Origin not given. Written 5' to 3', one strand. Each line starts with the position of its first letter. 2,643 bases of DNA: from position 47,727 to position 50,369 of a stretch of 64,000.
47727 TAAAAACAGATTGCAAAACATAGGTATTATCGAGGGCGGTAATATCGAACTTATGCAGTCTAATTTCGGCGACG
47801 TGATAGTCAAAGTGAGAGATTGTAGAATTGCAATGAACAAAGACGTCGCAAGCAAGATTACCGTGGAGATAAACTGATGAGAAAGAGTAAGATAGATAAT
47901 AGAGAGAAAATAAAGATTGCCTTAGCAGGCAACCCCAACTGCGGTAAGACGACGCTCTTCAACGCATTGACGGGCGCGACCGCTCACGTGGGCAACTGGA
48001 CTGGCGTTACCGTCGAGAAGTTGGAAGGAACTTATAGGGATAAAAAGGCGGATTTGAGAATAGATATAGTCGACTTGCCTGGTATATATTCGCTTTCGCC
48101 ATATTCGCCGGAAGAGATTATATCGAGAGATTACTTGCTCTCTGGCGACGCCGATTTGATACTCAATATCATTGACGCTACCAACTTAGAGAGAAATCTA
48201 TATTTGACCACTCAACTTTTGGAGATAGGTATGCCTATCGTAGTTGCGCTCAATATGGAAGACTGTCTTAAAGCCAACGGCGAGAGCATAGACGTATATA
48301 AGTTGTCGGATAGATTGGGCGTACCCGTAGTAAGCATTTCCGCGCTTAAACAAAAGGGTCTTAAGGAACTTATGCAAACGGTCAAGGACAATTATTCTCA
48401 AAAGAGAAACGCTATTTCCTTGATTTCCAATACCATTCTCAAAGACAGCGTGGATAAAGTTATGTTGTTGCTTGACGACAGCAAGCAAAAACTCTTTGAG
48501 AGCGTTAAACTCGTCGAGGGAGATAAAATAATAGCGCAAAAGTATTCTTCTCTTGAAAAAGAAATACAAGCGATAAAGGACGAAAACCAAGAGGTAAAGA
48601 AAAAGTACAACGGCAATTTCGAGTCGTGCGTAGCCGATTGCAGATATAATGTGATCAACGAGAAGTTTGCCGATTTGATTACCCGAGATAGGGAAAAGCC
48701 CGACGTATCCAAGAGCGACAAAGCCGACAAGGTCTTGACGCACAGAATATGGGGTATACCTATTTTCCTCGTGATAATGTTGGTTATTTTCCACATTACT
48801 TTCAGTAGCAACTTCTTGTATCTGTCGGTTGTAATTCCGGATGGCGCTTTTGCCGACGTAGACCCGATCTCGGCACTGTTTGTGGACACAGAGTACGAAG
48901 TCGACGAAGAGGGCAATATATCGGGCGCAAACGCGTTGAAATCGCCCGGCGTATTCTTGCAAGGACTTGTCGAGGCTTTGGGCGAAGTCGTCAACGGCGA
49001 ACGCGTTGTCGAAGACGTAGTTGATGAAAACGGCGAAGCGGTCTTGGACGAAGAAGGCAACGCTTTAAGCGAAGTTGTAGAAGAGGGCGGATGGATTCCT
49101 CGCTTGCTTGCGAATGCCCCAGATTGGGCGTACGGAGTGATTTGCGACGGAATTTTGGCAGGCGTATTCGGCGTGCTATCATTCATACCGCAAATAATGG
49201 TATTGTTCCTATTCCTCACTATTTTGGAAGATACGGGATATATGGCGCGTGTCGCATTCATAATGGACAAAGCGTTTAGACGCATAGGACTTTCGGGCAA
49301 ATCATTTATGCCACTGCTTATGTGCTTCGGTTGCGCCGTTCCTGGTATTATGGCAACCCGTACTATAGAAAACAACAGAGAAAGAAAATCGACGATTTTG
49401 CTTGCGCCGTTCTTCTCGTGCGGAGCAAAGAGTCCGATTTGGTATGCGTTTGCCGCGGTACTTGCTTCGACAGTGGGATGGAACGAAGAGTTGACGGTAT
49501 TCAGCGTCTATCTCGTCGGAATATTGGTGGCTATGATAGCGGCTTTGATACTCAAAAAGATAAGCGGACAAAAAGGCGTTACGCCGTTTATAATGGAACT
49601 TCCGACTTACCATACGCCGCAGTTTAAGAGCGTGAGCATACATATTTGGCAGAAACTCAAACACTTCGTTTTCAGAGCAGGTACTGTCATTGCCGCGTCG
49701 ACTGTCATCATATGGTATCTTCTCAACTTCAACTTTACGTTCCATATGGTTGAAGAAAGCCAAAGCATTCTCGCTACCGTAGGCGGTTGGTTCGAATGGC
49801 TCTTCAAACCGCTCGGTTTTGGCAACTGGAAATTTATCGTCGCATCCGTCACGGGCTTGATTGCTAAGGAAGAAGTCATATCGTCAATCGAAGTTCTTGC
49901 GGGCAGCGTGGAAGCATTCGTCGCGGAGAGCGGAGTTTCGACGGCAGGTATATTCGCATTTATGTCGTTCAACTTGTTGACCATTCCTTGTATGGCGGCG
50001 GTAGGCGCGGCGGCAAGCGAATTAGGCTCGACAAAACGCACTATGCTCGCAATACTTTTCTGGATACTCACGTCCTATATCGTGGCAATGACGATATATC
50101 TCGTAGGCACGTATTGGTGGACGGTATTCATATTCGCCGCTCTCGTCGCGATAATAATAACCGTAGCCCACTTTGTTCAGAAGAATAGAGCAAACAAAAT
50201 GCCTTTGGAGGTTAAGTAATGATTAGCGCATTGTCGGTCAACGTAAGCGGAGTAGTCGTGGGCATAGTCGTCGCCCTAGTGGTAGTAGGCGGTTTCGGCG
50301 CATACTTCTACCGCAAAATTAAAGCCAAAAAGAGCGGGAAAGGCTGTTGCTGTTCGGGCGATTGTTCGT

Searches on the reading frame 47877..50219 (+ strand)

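Call 103: search_protein_families(library=pfam, proteins=[window:47877-50219:+], max_evalue=0.0001)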
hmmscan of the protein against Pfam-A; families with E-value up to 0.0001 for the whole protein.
window:47877-50219:+ (780 aa): 6 families
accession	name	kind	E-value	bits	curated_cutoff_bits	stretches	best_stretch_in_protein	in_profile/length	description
PF02421.24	FeoB_N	-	6.3e-65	217.9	27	1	13-168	2-155/156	Ferrous iron transport protein B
PF07670.19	Gate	-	1.7e-28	99.6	29.6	2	433-524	1-98/104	Nucleoside recognition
PF01926.29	MMR_HSR1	-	1.3e-19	70.8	21.9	1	13-126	1-112/113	50S ribosome-binding GTPase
PF07664.17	FeoB_C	-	2.2e-18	66.1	26.6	1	541-593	1-54/54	Ferrous iron transport protein B C terminus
PF17910.6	FeoB_Cyto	-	2e-07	31.8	23.4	1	201-262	22-83/90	FeoB cytosolic helical domain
PF09439.16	SRPRB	-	7.6e-06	25.8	25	1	13-115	5-96/178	Signal recognition particle receptor beta subunit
